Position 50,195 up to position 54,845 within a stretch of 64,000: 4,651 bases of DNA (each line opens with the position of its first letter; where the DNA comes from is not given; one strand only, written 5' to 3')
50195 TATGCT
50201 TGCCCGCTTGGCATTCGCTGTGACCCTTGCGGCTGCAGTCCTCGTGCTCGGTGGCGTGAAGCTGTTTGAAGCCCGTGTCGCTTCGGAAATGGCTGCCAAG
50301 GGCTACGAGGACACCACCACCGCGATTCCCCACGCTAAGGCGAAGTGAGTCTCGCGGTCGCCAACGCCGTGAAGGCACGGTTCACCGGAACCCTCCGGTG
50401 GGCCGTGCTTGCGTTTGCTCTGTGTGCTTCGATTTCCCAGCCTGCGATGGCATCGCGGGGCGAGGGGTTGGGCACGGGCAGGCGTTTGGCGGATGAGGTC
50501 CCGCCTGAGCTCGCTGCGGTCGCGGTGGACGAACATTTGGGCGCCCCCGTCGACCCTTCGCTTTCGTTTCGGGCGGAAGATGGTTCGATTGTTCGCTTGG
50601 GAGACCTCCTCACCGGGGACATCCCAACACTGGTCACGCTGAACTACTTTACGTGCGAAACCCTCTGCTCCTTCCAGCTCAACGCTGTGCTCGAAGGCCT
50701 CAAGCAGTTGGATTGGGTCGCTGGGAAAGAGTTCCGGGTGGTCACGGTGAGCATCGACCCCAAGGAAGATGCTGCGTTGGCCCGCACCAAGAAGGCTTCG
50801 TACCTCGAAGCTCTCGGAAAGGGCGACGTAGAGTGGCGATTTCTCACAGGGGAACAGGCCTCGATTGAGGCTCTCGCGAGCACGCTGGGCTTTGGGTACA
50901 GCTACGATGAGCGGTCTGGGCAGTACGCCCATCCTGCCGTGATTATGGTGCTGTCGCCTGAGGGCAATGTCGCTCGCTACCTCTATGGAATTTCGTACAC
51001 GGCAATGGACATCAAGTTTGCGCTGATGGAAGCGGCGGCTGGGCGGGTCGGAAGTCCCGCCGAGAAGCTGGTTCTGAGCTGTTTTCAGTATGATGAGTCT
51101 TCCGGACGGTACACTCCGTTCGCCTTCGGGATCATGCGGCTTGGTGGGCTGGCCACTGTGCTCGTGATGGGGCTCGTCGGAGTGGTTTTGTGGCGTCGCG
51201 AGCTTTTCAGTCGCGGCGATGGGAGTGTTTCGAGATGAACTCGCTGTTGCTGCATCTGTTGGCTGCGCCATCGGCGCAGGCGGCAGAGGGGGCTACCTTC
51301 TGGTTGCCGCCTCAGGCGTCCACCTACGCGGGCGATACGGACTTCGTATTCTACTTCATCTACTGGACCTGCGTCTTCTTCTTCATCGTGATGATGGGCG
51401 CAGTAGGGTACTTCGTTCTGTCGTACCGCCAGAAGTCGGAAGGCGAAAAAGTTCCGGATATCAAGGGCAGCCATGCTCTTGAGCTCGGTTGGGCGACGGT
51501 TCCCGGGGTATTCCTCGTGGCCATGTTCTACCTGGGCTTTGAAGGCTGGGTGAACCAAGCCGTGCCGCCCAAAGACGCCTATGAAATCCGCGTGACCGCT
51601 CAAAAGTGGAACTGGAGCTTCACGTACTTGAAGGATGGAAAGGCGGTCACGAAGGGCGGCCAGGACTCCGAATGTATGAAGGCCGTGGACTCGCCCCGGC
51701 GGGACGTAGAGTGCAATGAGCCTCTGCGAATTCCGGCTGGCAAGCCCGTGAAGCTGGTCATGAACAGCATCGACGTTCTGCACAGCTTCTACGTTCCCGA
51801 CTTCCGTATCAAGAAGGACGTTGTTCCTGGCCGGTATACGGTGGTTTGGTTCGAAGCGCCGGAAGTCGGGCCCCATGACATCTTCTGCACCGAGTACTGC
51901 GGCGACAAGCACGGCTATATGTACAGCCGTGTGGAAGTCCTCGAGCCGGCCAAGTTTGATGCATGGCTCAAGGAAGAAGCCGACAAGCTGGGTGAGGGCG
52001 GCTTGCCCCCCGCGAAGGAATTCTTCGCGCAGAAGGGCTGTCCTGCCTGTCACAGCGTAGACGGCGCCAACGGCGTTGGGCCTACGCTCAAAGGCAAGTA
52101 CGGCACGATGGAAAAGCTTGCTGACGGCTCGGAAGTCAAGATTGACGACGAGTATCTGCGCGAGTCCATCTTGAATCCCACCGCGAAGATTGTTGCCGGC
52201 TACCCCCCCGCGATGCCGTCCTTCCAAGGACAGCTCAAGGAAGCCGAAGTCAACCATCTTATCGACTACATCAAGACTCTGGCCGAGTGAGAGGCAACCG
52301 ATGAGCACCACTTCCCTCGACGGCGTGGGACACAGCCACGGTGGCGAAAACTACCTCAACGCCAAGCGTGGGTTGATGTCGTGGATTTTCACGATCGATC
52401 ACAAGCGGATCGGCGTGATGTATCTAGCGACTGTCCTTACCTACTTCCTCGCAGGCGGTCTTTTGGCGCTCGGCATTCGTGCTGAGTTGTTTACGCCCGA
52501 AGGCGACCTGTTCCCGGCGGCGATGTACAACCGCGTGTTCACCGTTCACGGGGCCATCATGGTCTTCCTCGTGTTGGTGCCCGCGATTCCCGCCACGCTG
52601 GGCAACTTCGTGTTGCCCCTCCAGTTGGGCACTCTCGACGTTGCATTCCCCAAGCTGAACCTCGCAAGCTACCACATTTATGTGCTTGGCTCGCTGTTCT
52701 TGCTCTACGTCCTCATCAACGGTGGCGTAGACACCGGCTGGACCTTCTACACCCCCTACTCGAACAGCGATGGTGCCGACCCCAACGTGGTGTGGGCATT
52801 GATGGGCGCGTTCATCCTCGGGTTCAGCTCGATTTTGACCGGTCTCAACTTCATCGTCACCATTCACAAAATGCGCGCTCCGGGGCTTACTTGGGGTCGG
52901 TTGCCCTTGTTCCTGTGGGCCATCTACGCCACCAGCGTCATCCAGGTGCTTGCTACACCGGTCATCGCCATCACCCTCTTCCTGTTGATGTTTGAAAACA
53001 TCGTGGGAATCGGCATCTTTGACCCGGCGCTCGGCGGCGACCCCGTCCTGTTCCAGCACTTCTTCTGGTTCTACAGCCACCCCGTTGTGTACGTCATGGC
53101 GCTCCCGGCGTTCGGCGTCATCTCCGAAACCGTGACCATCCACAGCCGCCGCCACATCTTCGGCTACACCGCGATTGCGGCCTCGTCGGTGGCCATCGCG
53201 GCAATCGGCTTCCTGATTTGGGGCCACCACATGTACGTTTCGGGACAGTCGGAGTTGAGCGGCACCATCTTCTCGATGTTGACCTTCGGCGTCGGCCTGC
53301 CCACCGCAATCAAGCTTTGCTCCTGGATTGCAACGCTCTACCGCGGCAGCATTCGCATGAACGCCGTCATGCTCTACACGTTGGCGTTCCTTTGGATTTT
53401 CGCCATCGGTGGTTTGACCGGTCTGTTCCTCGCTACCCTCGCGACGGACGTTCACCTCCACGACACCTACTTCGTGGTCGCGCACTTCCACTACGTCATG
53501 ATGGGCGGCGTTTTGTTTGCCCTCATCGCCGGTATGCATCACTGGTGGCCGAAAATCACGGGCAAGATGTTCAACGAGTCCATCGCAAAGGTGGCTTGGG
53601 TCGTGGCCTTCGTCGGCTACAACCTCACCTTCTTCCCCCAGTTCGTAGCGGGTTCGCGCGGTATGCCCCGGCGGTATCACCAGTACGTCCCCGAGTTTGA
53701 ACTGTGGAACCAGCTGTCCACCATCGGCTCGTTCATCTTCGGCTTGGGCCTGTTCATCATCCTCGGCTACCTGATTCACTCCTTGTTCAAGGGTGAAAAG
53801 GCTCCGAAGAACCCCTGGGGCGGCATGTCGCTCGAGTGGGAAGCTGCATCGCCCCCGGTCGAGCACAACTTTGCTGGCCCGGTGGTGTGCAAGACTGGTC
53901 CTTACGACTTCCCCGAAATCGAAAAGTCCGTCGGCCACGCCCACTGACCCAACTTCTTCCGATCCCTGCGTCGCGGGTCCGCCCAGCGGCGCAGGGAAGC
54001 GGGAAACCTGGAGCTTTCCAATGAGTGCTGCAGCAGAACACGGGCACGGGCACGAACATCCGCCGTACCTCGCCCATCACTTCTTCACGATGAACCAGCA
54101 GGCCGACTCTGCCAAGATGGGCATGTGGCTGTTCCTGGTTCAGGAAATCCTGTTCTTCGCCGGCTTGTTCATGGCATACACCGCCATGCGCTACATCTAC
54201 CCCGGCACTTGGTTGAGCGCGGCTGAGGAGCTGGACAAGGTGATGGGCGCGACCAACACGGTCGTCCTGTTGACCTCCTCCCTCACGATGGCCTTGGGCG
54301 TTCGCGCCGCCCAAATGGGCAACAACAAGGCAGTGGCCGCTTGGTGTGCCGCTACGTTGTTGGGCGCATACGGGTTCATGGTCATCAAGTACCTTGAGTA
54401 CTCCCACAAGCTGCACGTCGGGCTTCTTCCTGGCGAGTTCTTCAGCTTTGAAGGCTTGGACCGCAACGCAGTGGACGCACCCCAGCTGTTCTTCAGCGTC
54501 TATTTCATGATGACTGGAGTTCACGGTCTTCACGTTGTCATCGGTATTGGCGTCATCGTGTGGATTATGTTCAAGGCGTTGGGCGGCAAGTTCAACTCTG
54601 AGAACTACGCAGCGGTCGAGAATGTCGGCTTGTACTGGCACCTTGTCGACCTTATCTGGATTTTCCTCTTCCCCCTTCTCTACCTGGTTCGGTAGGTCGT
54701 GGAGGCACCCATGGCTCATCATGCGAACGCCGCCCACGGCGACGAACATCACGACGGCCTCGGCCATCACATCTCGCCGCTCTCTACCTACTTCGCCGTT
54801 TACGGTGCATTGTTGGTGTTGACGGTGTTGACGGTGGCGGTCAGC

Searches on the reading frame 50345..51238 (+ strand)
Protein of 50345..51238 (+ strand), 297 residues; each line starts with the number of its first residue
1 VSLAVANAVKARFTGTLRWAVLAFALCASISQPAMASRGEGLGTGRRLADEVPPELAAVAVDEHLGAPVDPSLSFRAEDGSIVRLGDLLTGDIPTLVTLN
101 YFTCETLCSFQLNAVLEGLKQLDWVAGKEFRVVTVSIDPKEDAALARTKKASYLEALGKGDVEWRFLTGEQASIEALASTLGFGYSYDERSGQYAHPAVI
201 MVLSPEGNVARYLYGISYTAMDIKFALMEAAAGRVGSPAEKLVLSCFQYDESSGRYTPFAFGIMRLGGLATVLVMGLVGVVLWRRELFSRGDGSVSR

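Call 25: search_protein_families(library=pfam, proteins=[window:50345-51238:+], max_evalue=0.001)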
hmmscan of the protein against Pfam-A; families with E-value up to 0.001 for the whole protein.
window:50345-51238:+ (297 aa): 1 family
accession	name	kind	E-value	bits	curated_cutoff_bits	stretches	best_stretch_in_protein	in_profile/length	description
PF02630.20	SCO1-SenC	-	1.3e-11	45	22.8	1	94-208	23-133/134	SCO1/SenC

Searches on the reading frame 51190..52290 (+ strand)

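Call 25: search_protein_families(library=pfam, proteins=[window:51190-52290:+], max_evalue=0.001)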
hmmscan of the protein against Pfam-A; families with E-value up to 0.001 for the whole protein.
window:51190-52290:+ (366 aa): 4 families
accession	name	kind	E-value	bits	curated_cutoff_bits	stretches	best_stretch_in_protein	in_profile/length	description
PF00116.26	COX2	-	2.6e-15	56.8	22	1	133-248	3-117/120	Cytochrome C oxidase subunit II, periplasmic domain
PF00034.26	Cytochrom_C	-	3.1e-09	38.4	21.3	1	276-364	5-89/90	Cytochrome c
PF13442.11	Cytochrome_CBB3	-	1.4e-06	29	27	1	280-361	11-68/68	Cytochrome C oxidase, cbb3-type, subunit III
PF13473.12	Cupredoxin_1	-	4.1e-05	24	27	1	179-242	37-100/104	Cupredoxin-like domain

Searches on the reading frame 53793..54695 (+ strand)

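Call 25: search_protein_families(library=pfam, proteins=[window:53793-54695:+], max_evalue=0.001)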
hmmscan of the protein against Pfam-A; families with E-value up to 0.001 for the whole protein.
window:53793-54695:+ (300 aa): 1 family
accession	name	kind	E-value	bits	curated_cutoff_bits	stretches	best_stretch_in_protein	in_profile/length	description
PF00510.24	COX3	-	6.8e-17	62.6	23.8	1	105-297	74-254/258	Cytochrome c oxidase subunit III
